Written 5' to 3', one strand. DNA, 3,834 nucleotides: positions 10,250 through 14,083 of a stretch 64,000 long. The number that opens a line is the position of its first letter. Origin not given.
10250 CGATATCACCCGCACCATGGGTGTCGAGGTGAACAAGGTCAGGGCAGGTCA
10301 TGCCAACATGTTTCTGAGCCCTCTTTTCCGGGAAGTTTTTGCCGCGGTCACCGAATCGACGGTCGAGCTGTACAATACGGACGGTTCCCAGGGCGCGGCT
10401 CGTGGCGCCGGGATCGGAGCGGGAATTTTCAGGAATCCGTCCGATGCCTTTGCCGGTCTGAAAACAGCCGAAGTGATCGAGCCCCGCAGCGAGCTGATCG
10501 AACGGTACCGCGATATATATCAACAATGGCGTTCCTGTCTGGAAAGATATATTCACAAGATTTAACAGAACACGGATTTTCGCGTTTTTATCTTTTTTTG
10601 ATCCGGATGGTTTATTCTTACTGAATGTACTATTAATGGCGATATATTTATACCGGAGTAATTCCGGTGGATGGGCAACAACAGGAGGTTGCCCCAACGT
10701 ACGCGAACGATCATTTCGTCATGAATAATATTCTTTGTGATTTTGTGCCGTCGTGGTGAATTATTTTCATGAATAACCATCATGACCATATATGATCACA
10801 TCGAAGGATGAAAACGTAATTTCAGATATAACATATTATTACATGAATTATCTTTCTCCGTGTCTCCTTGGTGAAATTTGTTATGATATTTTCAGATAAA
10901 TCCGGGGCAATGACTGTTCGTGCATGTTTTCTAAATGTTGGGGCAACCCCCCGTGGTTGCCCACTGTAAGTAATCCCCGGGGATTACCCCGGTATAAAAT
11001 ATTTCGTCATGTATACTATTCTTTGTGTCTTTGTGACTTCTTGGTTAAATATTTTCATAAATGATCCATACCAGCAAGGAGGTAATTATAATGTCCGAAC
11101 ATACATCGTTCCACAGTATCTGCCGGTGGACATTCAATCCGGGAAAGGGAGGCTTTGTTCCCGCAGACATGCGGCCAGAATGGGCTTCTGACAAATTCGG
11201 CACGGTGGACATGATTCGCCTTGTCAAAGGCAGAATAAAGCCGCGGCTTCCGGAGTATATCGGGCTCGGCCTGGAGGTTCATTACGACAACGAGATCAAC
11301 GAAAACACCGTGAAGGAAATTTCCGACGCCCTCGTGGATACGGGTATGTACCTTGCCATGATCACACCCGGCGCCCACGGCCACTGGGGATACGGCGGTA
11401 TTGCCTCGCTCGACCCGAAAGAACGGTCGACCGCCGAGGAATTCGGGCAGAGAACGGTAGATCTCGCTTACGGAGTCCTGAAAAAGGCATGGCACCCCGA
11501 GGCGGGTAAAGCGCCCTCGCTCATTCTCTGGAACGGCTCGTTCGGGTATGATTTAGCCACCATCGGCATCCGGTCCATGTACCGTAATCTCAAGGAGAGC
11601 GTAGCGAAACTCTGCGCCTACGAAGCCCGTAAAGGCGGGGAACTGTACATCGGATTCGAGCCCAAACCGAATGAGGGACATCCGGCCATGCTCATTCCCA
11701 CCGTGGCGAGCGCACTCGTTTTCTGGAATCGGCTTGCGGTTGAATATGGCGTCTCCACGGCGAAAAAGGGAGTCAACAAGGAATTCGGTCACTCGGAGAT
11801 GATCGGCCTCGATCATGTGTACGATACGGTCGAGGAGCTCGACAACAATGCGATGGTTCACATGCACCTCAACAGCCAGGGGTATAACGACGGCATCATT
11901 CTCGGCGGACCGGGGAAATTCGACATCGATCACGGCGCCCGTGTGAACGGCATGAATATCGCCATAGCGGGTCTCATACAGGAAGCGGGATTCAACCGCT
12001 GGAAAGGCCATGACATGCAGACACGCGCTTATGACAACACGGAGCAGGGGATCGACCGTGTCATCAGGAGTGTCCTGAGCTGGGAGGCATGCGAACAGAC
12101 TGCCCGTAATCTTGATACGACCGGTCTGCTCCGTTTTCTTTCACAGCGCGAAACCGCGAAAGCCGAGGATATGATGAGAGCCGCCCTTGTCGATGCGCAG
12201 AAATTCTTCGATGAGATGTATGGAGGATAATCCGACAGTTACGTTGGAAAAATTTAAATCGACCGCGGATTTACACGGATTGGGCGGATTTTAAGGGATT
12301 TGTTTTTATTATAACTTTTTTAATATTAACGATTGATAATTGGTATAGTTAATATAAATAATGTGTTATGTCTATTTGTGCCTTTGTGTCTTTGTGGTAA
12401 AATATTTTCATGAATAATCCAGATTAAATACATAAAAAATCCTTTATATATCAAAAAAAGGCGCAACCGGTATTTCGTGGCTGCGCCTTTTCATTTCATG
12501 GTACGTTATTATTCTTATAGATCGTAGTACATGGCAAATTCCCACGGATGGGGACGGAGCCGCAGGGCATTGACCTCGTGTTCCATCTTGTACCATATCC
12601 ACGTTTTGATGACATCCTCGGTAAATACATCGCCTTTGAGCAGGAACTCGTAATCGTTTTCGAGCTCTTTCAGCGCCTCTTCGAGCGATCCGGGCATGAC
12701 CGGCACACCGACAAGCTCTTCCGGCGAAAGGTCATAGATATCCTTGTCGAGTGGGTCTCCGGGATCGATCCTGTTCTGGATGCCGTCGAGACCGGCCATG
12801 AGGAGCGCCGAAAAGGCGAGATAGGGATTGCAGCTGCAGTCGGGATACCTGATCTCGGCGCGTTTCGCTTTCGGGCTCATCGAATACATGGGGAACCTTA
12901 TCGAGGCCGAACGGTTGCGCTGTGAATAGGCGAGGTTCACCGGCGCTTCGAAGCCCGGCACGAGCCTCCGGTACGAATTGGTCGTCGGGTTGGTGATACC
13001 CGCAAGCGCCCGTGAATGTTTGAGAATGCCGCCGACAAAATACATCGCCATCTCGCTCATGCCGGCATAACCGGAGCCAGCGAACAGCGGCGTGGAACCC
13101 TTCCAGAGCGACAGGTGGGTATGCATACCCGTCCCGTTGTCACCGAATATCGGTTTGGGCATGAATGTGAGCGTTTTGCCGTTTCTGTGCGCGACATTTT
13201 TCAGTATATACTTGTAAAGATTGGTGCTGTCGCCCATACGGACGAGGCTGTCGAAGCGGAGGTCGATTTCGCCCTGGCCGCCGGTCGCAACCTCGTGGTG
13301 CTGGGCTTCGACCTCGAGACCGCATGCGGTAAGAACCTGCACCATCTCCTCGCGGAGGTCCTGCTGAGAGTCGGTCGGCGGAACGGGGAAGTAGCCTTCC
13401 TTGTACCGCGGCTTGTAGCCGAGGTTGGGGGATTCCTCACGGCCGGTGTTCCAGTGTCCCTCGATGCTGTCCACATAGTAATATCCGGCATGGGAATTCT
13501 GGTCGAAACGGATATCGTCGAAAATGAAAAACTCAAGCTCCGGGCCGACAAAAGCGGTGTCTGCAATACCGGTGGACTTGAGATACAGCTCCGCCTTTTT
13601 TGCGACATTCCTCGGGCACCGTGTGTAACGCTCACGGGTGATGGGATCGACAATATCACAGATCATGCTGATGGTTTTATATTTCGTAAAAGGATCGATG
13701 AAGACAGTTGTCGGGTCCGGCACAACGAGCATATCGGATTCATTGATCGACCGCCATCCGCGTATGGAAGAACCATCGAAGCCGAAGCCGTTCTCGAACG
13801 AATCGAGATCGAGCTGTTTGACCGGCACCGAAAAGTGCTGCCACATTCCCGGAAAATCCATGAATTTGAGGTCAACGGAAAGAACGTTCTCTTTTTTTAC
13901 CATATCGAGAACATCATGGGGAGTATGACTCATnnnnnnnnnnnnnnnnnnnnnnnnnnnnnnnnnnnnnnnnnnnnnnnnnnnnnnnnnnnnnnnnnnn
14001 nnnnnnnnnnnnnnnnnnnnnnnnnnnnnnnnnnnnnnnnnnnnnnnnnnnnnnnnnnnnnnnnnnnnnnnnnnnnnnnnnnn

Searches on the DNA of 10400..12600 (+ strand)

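Call 39: search_dna_similar(query=window:10630-11015:+, collection=plasmids, mode=distant, max_evalue=1, max_rows=15)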
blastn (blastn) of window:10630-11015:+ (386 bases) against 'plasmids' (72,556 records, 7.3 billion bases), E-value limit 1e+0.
Records with a match: 1; places in all: 1; records where one place covers at least 80% of the query: 0.
Best place of each record, by identity: 80-90% 1.
By first word of the organism name: Bacillus 1.
By predicted mobility (MOB-suite, as given by PLSDB): non-mobilizable 1.
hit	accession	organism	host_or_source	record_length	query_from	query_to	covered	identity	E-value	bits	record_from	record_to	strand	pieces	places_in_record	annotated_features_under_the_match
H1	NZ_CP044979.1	Bacillus thuringiensis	whole organism,soil sample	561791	182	223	11%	83.3%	3e-1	43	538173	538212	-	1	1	none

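Call 40: search_dna_similar(query=window:10630-11015:+, collection=phages, mode=distant, max_evalue=1, max_rows=15)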
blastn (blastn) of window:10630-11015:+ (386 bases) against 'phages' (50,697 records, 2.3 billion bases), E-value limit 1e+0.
No match.

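Call 43: search_rna_families(source=window, start=10400, end=12600, threshold=evalue, max_evalue=5)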
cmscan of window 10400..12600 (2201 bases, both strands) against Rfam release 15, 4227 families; matches with E-value up to 5: 7.
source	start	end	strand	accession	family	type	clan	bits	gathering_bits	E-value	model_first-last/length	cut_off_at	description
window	12454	12533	-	RF02057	STnc40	Gene; sRNA;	-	38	45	0.00016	1-70/70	no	Salmonella enterica sRNA STnc40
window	10528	10627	+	RF01965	RMST_4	Gene; lncRNA;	-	19.9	40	1.3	1-108/108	no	Rhabdomyosarcoma 2 associated transcript conserved region 4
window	12438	12491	+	RF02057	STnc40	Gene; sRNA;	-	19.9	45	3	24-68/70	no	Salmonella enterica sRNA STnc40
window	12404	12514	-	RF02378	SurC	Gene; sRNA;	-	19.4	80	1.1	1-161/161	no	SurC sRNA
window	12402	12490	+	RF01822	RsaJ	Gene; sRNA;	-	18.1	100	0.21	1-287/287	no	RNA Staph. aureus A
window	12431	12494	+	RF02377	SurA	Gene; sRNA;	-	17.8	100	0.059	1-279/279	no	SurA sRNA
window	10534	10625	+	RF01576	DdR8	Gene; snRNA; snoRNA; CD-box;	-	17.6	80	5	1-88/88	no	D. discoideum snoRNA DdR8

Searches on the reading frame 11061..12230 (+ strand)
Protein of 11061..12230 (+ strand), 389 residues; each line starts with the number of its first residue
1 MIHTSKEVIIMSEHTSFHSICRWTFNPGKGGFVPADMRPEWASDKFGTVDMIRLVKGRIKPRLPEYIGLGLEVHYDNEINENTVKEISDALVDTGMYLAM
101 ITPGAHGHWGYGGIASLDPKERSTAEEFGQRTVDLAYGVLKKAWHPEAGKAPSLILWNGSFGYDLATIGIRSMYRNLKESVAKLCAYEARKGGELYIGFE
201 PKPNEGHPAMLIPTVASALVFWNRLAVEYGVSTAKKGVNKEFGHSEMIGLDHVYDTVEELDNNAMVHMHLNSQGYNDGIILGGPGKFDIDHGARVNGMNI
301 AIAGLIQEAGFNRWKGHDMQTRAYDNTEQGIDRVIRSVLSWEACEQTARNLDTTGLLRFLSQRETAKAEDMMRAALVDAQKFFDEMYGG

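Call 8: search_protein_families(library=pfam, proteins=[window:11091-12230:+])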
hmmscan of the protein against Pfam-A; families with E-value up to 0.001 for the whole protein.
window:11091-12230:+ (379 aa): 1 family
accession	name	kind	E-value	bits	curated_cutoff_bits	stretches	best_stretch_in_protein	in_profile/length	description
PF01261.30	AP_endonuc_2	-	6.6e-06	26.4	31.1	1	65-323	21-241/249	Xylose isomerase-like TIM barrel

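Call 13: find_related_loci(query=window:11091-12230:+, collection=genome_contigs, flank=8000)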
Query window:11091-12230:+ (379 aa) in genome_contigs; peptide patterns used: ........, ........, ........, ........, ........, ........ (x = any residue, [..] = any of these).
424 stretches matched a pattern; 407 encode a relative of the query (tblastn E <= 1e-3); the best 80 are kept; 80 distinct loci.
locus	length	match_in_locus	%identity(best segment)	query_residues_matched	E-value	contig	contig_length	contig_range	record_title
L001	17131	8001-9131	80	3-379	0e+0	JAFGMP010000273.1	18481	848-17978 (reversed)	MAG: Candidatus Latescibacterota bacterium isolate Zod_Metabat.481 k87_5200752, whole genome shotgun sequence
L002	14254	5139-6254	81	6-377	0e+0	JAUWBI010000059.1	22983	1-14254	MAG: Phycisphaerae bacterium isolate CSMAG_1316 CSMAG_1316_k141_968611_length_22983_cov_17.6207, whole genome shotgun se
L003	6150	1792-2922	77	1-377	0e+0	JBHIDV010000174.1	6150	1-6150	MAG: Sedimentisphaerales bacterium isolate b3.sp3_bin.2 NODE_5234_length_6150_cov_6.599508, whole genome shotgun sequenc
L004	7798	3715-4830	78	6-377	0e+0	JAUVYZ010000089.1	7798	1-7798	MAG: Phycisphaerae bacterium isolate CSMAG_1255 CSMAG_1255_k141_1326701_length_7798_cov_5.5076, whole genome shotgun seq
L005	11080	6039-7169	76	1-377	0e+0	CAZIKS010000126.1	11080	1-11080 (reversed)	MAG TPA_asm: uncultured Pirellulales bacterium isolate SRP068000_co4_338 genome assembly, contig: NODE_8829_length_11080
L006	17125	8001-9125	77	1-377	0e+0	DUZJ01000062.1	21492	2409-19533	MAG TPA_asm: Planctomycetota bacterium isolate MAG_11118_pl_115 Ga0114922_10001602, whole genome shotgun sequence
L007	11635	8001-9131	75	1-377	0e+0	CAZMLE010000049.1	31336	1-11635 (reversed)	MAG TPA_asm: uncultured Pirellulales bacterium isolate binchicken_co103_323 genome assembly, contig: NODE_1226_length_31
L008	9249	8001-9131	75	1-378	0e+0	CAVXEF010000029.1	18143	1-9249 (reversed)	MAG: uncultured Phycisphaerales bacterium isolate MFD04408.bin.2.130 genome assembly, contig: contig_46723, whole genome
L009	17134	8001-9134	76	1-379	0e+0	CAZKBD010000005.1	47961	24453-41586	MAG TPA_asm: uncultured Methanosarcinales archaeon isolate SRP062349_co5_67 genome assembly, contig: NODE_152_length_479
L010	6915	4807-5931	75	1-377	0e+0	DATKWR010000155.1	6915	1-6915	MAG TPA_asm: Sedimentisphaerales bacterium isolate SMAG_U14168 k141_1059425, whole genome shotgun sequence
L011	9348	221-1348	74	1-377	0e+0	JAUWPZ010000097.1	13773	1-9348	MAG: Sedimentisphaerales bacterium isolate CSMAG_2489 CSMAG_2489_k141_402835_length_13773_cov_14.9774, whole genome shot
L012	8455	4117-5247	75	1-377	0e+0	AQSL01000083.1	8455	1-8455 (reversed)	Candidatus Latescibacter anaerobius SCGC AAA252-E07 A252E7DRAFT_contig_81_0.82_C, whole genome shotgun sequence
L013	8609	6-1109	75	8-376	0e+0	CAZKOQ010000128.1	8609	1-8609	MAG TPA_asm: uncultured Pirellulales bacterium isolate binchicken_co33_496 genome assembly, contig: NODE_10892_length_86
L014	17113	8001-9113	75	6-377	0e+0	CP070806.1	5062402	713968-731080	MAG: Phycisphaerales bacterium isolate bin1297 chromosome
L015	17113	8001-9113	75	6-377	0e+0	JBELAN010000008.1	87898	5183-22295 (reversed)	MAG: Sedimentisphaerales bacterium isolate SPRUCE 94 SPRUCE_94_8, whole genome shotgun sequence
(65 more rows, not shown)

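Call 15: find_encoding_contigs(protein=window:11091-12230:+, flank=10000, max_places=10)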
Protein window:11091-12230:+ (379 aa): no gene with exactly this product is on record in the collection.

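Call 16: find_encoding_contigs(protein=window:11061-12230:+, flank=10000, max_places=10)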
Protein window:11061-12230:+ (389 aa): no gene with exactly this product is on record in the collection.

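Call 18: find_homologous_proteins(query=window:11091-12230:+, max_evalue=1e-100)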
Query window:11091-12230:+ (379 aa): 1774 proteins with E <= 1e-100 among 6050 candidates; the best 120 are listed.
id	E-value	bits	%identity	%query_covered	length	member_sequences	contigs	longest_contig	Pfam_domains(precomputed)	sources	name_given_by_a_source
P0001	2.3e-261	884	100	100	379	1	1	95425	PF01261.31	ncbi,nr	ncbi:xylose isomerase [bacterium]|nr:xylose isomerase [bacterium]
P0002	5.3e-215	732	80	99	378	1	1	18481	-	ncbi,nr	ncbi:MAG: xylose isomerase [Candidatus Latescibacteria bacterium]|nr:xylose isomerase [Candidatus La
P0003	6.7e-211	718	79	99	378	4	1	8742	-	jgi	-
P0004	4.8e-208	709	78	99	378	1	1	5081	-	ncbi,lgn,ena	-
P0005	5.0e-208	709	79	98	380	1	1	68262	PF01261.31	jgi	-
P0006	1.7e-207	707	78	99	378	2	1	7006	PF01261.31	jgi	-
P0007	2.3e-207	707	78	99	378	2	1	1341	-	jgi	-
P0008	2.9e-207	706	78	99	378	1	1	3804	-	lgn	-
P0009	4.1e-207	706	78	98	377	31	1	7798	-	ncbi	-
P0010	1.5e-206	704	78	99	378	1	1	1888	-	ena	-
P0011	5.7e-206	702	80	99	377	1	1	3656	PF01261.31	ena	-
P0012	3.6e-205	699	77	99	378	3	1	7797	-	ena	-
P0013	3.9e-205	699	77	99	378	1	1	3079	PF01261.31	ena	-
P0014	4.4e-205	699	77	99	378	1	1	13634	-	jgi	jgi:xylose isomerase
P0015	4.4e-205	699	79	98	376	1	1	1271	-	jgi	jgi:xylose isomerase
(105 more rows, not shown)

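Call 80: search_protein_families(library=ncbifam, proteins=[window:11091-12230:+], max_evalue=0.00001)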
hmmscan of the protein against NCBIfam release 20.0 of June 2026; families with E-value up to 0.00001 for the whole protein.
window:11091-12230:+ (379 aa): 1 family
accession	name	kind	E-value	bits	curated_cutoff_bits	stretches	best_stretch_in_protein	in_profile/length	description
TIGR02631.1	xylA_Arthro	equivalog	5.2e-20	71.8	447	1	68-264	64-248/382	xylose isomerase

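Call 81: find_encoding_contigs(protein=P0005, flank=10000, max_places=3)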
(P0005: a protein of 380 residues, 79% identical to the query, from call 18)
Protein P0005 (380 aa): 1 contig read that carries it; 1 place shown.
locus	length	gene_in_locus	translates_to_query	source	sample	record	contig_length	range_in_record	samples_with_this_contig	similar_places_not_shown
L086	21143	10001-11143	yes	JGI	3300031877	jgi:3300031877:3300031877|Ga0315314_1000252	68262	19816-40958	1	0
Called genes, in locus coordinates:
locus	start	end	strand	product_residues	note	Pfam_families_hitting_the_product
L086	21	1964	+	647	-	PF02837:Glyco_hydro_2_N, PF22666:Glyco_hydro_2_N2, PF00703:Glyco_hydro_2, PF02836:Glyco_hydro_2_C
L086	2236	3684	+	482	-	PF01555:N6_N4_Mtase, PF22722:NA-iREase1, PF04471:Mrr_cat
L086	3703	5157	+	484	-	PF00884:Sulfatase, PF01663:Phosphodiest (faint), PF16347:SGSH_C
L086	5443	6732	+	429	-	PF01555:N6_N4_Mtase, PF01170:UPF0020 (faint)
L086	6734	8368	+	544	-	PF09491:RE_AlwI, PF01939:NucS_C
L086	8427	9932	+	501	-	PF00370:FGGY_N, PF02782:FGGY_C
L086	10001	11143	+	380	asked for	PF01261:AP_endonuc_2 (weak)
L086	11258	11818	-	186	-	PF08843:AbiEii (weak)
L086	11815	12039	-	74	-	-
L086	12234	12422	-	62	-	-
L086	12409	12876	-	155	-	PF13470:PIN_3 (faint)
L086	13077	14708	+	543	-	PF00884:Sulfatase, PF01663:Phosphodiest (weak), PF16347:SGSH_C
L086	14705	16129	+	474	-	-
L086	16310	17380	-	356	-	PF02547:Queuosine_synth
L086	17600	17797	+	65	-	-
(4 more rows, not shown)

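Call 82: find_encoding_contigs(protein=P0003, flank=10000, max_places=3)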
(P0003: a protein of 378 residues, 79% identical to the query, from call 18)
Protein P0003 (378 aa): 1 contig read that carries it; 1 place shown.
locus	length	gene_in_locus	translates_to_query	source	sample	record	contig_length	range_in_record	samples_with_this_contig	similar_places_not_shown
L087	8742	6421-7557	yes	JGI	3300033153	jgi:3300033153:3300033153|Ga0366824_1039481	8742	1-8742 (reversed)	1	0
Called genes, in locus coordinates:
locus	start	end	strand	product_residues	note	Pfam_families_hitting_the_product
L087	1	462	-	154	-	?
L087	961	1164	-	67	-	-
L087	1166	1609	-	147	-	PF02585:PIG-L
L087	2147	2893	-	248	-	-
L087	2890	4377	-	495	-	PF09492:Pec_lyase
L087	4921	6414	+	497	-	PF00370:FGGY_N, PF02782:FGGY_C (weak)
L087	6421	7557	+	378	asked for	-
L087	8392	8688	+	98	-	PF04313:HSDR_N (weak)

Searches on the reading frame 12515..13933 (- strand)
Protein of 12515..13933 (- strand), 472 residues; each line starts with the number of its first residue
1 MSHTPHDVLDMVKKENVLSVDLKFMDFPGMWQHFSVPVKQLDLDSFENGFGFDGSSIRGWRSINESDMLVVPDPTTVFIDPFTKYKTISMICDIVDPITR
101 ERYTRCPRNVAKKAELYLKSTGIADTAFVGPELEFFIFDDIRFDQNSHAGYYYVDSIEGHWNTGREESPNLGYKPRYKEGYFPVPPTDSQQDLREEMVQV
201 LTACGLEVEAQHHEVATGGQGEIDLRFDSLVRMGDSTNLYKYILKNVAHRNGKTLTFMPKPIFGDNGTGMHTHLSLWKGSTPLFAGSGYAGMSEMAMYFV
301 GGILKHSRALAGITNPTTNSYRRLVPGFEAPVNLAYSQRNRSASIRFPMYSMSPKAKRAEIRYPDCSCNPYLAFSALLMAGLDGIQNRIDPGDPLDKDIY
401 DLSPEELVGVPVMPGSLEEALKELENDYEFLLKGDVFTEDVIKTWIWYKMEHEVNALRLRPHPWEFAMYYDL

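Call 8: search_protein_families(library=pfam, proteins=[window:12515-13933:-])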
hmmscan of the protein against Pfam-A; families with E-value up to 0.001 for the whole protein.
window:12515-13933:- (472 aa): 2 families
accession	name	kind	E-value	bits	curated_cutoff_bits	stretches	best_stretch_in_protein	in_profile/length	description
PF00120.29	Gln-synt_C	-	6.3e-131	437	24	1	105-469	2-344/344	Glutamine synthetase, catalytic domain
PF03951.24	Gln-synt_N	-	1.6e-31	108.2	33.4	1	17-97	2-82/82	Glutamine synthetase, beta-Grasp domain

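Call 17: find_encoding_contigs(protein=window:12515-13933:-, flank=10000, max_places=10)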
Protein window:12515-13933:- (472 aa): no gene with exactly this product is on record in the collection.
